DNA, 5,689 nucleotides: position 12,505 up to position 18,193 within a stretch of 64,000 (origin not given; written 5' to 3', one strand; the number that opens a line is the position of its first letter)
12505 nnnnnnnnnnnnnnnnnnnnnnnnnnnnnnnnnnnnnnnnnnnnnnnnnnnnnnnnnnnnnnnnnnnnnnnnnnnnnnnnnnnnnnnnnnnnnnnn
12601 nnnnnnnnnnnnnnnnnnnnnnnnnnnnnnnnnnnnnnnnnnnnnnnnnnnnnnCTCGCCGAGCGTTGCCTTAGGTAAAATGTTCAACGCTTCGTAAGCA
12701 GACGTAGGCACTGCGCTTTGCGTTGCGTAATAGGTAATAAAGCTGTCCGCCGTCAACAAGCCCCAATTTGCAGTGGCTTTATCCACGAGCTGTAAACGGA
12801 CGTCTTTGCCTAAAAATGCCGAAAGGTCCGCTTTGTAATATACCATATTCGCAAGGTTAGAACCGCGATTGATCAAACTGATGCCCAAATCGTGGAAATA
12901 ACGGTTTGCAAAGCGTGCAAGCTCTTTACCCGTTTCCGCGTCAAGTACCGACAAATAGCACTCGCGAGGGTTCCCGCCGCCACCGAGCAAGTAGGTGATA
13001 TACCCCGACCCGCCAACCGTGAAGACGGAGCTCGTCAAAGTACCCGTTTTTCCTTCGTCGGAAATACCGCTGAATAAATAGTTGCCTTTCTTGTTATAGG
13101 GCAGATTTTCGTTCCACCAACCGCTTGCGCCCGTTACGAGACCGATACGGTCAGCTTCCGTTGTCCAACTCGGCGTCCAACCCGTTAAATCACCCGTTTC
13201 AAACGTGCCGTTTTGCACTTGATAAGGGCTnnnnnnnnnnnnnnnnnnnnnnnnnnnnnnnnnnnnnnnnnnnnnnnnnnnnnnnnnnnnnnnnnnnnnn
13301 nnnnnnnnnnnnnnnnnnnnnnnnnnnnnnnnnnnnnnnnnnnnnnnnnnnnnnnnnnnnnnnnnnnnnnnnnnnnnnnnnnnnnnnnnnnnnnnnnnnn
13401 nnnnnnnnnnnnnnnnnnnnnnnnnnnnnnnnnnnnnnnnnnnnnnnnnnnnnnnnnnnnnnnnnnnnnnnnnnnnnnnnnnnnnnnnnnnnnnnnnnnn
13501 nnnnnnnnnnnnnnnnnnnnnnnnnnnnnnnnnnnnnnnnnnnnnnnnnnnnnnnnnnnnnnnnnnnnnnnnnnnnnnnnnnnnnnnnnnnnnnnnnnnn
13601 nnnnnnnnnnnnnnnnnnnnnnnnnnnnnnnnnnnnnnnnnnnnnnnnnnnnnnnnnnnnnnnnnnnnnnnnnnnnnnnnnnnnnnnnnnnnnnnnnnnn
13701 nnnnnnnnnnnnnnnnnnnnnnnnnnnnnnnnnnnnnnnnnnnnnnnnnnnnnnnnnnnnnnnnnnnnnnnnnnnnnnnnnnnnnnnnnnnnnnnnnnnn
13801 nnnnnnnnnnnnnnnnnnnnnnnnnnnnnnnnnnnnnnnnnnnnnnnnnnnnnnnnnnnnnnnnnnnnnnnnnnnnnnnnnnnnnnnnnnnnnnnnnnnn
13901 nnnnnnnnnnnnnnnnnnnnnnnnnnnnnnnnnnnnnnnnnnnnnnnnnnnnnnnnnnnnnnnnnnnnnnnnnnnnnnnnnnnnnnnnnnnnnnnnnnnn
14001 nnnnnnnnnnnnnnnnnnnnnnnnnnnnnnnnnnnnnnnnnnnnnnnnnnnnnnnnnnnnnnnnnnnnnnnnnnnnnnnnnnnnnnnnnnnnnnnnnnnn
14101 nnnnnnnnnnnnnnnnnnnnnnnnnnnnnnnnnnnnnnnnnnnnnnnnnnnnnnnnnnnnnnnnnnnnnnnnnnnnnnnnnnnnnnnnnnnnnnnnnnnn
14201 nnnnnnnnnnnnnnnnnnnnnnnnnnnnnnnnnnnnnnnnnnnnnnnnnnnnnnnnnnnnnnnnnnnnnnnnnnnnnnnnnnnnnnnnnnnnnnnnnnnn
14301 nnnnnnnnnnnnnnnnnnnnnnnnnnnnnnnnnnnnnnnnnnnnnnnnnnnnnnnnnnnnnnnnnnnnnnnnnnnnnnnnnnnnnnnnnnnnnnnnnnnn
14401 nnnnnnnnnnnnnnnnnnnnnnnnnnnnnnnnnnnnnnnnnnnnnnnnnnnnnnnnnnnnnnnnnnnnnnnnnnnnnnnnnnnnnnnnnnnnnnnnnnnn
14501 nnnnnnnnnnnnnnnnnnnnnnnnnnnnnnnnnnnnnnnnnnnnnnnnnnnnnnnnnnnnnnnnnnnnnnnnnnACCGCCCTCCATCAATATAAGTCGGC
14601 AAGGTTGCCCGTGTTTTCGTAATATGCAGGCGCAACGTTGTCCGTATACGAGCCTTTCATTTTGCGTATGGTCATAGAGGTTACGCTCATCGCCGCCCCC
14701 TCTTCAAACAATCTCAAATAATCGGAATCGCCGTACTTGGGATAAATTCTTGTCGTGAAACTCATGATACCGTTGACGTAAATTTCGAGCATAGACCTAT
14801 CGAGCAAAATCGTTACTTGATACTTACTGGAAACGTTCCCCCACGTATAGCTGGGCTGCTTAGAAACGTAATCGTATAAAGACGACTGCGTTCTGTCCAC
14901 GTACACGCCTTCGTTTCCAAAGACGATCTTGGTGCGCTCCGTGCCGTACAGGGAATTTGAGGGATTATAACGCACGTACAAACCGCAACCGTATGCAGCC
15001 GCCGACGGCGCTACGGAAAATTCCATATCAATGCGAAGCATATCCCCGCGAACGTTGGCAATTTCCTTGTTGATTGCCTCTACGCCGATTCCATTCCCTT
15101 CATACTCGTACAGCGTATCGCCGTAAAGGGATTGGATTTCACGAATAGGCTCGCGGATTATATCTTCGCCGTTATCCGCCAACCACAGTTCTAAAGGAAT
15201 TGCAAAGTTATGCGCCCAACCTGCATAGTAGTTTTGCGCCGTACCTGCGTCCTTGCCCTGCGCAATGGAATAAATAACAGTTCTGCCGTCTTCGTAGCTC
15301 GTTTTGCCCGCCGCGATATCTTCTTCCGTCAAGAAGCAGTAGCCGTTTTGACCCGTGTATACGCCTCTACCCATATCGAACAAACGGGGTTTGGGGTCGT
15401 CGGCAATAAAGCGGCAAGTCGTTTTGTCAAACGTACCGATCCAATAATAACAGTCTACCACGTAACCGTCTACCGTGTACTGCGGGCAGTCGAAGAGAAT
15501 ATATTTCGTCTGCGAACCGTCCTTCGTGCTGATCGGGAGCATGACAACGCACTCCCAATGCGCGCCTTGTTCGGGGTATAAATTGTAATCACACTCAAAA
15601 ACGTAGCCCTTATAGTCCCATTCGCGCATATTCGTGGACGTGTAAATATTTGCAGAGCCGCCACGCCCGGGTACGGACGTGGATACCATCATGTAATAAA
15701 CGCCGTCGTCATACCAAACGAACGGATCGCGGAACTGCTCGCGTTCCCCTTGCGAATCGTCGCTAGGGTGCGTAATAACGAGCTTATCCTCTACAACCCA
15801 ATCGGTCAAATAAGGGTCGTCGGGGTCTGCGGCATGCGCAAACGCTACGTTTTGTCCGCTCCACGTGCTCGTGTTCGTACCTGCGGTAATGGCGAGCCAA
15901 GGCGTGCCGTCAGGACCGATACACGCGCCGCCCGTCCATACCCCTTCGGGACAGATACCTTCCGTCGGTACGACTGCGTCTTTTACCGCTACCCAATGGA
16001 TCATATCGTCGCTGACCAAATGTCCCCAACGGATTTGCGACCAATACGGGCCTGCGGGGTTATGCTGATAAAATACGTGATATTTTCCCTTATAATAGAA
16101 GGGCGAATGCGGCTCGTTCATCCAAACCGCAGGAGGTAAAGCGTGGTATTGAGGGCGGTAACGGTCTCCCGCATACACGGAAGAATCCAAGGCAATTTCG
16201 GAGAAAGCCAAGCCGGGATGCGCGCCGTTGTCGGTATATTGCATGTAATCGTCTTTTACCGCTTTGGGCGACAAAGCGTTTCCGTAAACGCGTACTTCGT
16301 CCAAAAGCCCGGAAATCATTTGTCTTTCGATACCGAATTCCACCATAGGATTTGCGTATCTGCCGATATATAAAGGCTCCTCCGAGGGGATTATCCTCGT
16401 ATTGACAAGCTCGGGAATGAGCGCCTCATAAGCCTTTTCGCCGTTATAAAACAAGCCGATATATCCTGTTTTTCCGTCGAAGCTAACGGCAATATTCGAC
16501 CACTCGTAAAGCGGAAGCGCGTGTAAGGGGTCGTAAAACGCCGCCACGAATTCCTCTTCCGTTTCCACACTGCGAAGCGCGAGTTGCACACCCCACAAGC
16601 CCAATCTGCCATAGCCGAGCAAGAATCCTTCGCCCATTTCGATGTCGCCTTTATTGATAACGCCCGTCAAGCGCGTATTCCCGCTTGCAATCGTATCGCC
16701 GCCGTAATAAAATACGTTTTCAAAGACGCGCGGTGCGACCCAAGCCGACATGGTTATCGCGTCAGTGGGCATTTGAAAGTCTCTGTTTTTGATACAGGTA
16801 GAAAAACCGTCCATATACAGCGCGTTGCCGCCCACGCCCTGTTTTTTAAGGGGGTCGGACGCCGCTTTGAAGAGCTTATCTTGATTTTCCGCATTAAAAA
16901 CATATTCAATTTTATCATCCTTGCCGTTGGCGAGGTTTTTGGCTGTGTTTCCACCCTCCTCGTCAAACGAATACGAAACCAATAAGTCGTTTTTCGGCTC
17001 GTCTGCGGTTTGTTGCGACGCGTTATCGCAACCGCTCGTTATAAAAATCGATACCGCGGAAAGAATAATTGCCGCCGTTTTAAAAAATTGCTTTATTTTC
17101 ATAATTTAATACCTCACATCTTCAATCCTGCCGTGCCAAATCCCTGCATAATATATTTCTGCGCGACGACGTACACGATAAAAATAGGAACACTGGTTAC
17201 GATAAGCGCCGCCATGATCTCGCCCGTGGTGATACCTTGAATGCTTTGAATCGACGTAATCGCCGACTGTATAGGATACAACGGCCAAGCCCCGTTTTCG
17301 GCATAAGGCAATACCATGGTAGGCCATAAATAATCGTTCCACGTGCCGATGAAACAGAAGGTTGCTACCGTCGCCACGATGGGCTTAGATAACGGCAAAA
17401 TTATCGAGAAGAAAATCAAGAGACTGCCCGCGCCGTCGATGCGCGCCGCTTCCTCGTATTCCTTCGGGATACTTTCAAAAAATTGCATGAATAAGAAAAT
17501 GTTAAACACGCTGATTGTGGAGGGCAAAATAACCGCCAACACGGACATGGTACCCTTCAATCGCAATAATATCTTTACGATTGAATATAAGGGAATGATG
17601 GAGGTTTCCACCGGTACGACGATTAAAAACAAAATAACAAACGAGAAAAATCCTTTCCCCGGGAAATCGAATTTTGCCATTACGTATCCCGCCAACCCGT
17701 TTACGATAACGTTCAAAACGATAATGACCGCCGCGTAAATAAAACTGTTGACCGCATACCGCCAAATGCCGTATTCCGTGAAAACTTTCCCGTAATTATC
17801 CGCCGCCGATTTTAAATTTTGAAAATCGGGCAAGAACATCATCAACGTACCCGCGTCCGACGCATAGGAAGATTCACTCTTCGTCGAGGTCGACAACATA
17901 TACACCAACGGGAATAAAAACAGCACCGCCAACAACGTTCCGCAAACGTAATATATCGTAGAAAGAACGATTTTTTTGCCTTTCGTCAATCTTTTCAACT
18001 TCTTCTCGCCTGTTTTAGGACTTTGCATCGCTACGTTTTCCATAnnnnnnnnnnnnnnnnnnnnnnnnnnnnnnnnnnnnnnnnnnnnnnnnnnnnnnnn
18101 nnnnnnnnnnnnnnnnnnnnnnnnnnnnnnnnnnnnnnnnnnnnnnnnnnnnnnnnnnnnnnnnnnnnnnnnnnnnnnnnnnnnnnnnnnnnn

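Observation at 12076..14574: Seven copies of one ~190-aa module make up two non-catalytic secreted proteins in the fructan locus (second protein at 25900-28377)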

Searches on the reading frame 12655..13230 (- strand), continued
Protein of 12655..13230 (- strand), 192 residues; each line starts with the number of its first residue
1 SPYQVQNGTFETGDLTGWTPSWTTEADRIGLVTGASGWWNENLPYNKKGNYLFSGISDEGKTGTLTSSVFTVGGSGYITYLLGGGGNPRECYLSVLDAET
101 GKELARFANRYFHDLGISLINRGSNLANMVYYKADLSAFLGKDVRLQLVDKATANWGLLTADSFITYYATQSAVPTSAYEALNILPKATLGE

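Call 42: list_cluster_members(proteins=[P0462, P0423])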
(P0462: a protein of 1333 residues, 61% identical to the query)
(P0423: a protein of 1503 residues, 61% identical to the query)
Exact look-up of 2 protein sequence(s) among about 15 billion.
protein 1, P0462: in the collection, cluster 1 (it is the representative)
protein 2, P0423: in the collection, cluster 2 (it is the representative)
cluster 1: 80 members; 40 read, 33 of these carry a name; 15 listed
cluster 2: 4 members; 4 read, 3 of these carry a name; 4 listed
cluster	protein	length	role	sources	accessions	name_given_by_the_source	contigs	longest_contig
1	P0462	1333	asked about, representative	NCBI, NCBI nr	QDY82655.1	cycloinulo-oligosaccharide fructanotransferase [Paenibacillus polymyxa]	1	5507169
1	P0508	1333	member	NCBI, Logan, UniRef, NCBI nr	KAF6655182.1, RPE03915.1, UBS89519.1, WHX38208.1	GH32 C-terminal domain-containing protein [Paenibacillus polymyxa] | GH32 C-terminal domain-containing protein n=1 Tax=Paenibacillus TaxID=44249 ... | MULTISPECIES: GH32 C-terminal domain-containing protein [Paenibacillus]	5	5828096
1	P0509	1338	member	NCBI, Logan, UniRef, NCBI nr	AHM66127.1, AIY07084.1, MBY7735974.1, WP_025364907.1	cycloinulo-oligosaccharide fructanotransferase [Paenibacillus polymyxa] | GH32 C-terminal domain-containing protein n=1 Tax=Paenibacillus polymyxa TaxID=1406 ... | GH32 C-terminal domain-containing protein [Paenibacillus polymyxa]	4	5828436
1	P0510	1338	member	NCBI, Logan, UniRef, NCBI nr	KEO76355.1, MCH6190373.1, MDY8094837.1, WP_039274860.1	GH32 C-terminal domain-containing protein [Paenibacillus polymyxa] | GH32 C-terminal domain-containing protein n=1 Tax=Paenibacillus polymyxa TaxID=1406 ...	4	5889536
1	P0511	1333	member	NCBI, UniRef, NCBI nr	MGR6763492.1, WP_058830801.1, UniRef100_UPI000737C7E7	GH32 C-terminal domain-containing protein [Paenibacillus polymyxa] | GH32 C-terminal domain-containing protein n=1 Tax=Paenibacillus TaxID=44249 ...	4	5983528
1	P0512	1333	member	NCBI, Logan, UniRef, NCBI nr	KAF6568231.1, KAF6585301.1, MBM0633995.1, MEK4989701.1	GH32 C-terminal domain-containing protein [Paenibacillus polymyxa] | beta-fructofuranosidase n=1 Tax=Paenibacillus polymyxa TaxID=1406 RepID=A0A8I1IWM9_PAEPO | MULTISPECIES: GH32 C-terminal domain-containing protein [Paenibacillus]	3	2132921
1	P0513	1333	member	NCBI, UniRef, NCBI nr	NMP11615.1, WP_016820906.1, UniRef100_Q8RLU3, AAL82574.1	GH32 C-terminal domain-containing protein [Paenibacillus polymyxa] | beta-fructofuranosidase n=1 Tax=Paenibacillus polymyxa TaxID=1406 RepID=Q8RLU3_PAEPO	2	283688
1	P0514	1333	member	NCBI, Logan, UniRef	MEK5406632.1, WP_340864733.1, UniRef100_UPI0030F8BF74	GH32 C-terminal domain-containing protein [Paenibacillus sp. FSL W8-0439] | GH32 C-terminal domain-containing protein n=1 Tax=Paenibacillus sp. FSL W8-0439 ...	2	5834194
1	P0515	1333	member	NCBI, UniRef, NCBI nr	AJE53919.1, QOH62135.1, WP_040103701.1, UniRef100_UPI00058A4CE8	GH32 C-terminal domain-containing protein [Paenibacillus polymyxa] | GH32 C-terminal domain-containing protein n=1 Tax=Paenibacillus polymyxa TaxID=1406 ...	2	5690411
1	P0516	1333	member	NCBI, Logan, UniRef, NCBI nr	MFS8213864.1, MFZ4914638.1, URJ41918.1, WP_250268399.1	GH32 C-terminal domain-containing protein [Paenibacillus polymyxa] | GH32 C-terminal domain-containing protein n=1 Tax=Paenibacillus TaxID=44249 ...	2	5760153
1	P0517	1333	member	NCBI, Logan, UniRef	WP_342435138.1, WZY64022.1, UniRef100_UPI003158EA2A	GH32 C-terminal domain-containing protein [Paenibacillus sp. FSL H7-0442] | GH32 C-terminal domain-containing protein n=1 Tax=Paenibacillus sp. FSL H7-0442 ...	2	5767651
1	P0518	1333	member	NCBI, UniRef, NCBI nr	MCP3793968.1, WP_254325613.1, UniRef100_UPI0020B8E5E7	GH32 C-terminal domain-containing protein [Paenibacillus sp. CH40] | GH32 C-terminal domain-containing protein n=1 Tax=Paenibacillus sp. CH40 TaxID=2962045 ...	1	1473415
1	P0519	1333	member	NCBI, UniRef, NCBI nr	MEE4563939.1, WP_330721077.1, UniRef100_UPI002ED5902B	GH32 C-terminal domain-containing protein [Paenibacillus polymyxa] | GH32 C-terminal domain-containing protein n=1 Tax=Paenibacillus polymyxa TaxID=1406 ...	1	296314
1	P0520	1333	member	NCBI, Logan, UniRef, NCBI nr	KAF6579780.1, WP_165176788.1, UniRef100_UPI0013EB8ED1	GH32 C-terminal domain-containing protein [Paenibacillus sp. EKM212P] | GH32 C-terminal domain-containing protein n=1 Tax=Paenibacillus sp. EKM212P TaxID=1683680 ...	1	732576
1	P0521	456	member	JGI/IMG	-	hypothetical protein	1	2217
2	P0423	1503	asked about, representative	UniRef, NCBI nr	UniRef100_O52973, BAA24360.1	beta-fructofuranosidase n=1 Tax=Niallia circulans TaxID=1397 RepID=O52973_NIACI | cycloinulo-oligosaccharide fructanotransferase [Niallia circulans]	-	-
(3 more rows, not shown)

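Call 56: search_solved_structures(query=A2, max_evalue=1)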
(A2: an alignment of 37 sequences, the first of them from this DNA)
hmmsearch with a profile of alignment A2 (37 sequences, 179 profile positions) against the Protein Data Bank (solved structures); distinct sequences matched with E-value up to 1: 3.
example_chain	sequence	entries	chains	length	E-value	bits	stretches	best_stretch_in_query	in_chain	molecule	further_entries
8xmz_A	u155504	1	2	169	3.3e-05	26.8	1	3-53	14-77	T9SS C-terminal target domain-containing protein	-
4xup_A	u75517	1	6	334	0.23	14.3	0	8-36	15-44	Endo-1,4-beta-xylanase C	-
2xom_A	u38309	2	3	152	0.38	13.6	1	4-51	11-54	ARABINOGALACTAN ENDO-1,4-BETA-GALACTOSIDASE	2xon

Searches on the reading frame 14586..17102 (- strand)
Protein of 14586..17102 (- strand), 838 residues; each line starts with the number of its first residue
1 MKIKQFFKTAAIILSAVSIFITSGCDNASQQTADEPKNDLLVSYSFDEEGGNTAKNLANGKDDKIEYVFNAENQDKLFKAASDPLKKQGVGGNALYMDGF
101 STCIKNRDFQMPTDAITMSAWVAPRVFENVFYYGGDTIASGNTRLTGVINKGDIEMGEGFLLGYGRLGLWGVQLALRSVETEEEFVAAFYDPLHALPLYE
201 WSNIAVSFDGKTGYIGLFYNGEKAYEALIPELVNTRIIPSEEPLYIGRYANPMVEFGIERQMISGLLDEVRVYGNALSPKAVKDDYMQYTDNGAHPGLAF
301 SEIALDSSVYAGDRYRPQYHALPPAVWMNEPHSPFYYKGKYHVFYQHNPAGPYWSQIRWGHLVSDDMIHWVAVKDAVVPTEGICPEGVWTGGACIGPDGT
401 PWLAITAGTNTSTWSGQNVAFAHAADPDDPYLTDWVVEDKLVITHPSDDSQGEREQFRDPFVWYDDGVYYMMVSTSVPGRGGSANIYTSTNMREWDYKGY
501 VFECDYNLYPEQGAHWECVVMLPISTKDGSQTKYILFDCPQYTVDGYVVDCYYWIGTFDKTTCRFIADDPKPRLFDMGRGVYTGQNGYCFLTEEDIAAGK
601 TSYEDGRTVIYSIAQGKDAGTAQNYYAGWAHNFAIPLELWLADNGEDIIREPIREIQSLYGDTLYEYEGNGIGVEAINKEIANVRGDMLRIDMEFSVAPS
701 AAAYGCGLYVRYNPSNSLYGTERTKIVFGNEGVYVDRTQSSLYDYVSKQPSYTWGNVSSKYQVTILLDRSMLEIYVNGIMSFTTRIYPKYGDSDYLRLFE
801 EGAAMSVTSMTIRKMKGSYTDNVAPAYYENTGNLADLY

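Call 5: search_protein_families(library=pfam, proteins=[window:14586-17102:-], max_evalue=0.1)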
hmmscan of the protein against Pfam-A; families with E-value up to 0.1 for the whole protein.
window:14586-17102:- (838 aa): 4 families
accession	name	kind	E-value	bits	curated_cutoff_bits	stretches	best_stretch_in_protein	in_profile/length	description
PF00251.26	Glyco_hydro_32N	-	9.5e-56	190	22.1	1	320-652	1-307/307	Glycosyl hydrolases family 32 N-terminal domain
PF08244.19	Glyco_hydro_32C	-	3.9e-19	69.7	21.9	1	676-813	21-157/158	Glycosyl hydrolases family 32 C terminal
PF13385.13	Laminin_G_3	-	4e-13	50.2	27.6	1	108-282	11-150/151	Concanavalin A-like lectin/glucanases superfamily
PF16346.12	GH32_BT1760-like_C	-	0.001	19.5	31.4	1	723-788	95-154/176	GH32, BT1760-like, C-terminal domain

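Call 6: search_protein_families(library=ncbifam, proteins=[window:14586-17102:-], max_evalue=0.1)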
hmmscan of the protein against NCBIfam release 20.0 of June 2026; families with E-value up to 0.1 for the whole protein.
window:14586-17102:- (838 aa): 3 families
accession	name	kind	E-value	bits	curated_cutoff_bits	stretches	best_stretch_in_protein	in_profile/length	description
TIGR01322.1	scrB_fam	subfamily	5.5e-45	153.9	356.4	1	312-789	10-447/447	sucrose-6-phosphate hydrolase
NF041092.1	beta-fruc_BfrA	equivalog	1.8e-33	116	900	2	315-505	2-184/433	beta-fructosidase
NF052521.1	TafC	equivalog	0.0062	15.7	410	1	220-291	301-365/373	TafC family fimbrial protein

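Call 73: search_solved_structures(query=window:14586-17102:-, max_evalue=1e-10)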
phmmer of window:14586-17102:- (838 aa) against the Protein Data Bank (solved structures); distinct sequences matched with E-value up to 1e-10: 31.
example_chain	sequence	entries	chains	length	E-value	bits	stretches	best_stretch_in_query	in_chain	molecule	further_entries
2ac1_A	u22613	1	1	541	8.6e-36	126.5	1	313-660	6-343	invertase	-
2xqr_A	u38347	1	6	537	1.4e-35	125.9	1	314-660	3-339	BETA-FRUCTOFURANOSIDASE, INSOLUBLE ISOENZYME CWINV1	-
2qqu_A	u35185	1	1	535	2.2e-35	125.2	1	314-660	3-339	Beta-fructofuranosidase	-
2qqw_A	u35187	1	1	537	3e-35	124.7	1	314-660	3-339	Beta-fructofuranosidase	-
2oxb_A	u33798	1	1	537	3.4e-35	124.5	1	314-660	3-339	Beta-fructofuranosidase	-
2qqv_A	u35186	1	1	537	8.8e-35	123.2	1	314-660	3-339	Beta-fructofuranosidase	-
1st8_A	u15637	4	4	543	4.7e-34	120.8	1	314-660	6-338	fructan 1-exohydrolase IIa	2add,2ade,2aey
2aez_A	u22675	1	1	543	1.2e-33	119.5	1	314-660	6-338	fructan 1-exohydrolase IIa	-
3pig_A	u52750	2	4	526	4.9e-33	117.4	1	307-817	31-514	Beta-fructofuranosidase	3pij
3ugf_A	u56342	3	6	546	9.4e-33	116.5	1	316-808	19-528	Sucrose:(Sucrose/fructan) 6-fructosyltransferase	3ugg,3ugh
6num_A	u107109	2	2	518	1.9e-30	108.9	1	311-817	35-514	Beta-fructofuranosidase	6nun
1y4w_A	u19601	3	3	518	1.4e-28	102.7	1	314-806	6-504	exo-inulinase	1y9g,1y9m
7vco_A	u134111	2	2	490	4e-27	97.8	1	313-812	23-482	Sucrose-6-phosphate hydrolase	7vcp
1uyp_A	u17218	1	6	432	8.1e-27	96.8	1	315-505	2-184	BETA-FRUCTOSIDASE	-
1w2t_A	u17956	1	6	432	9.5e-27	96.6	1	315-505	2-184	BETA FRUCTOSIDASE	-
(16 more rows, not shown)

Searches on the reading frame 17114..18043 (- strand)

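Call 21: search_protein_families(library=pfam, proteins=[window:17114-18043:-], max_evalue=0.001)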
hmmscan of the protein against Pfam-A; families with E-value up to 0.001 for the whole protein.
window:17114-18043:- (309 aa): 1 family
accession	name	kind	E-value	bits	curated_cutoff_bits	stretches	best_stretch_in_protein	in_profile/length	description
PF00528.27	BPD_transp_1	-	2.2e-20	73.6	26.4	1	117-299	3-179/184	Binding-protein-dependent transport system inner membrane component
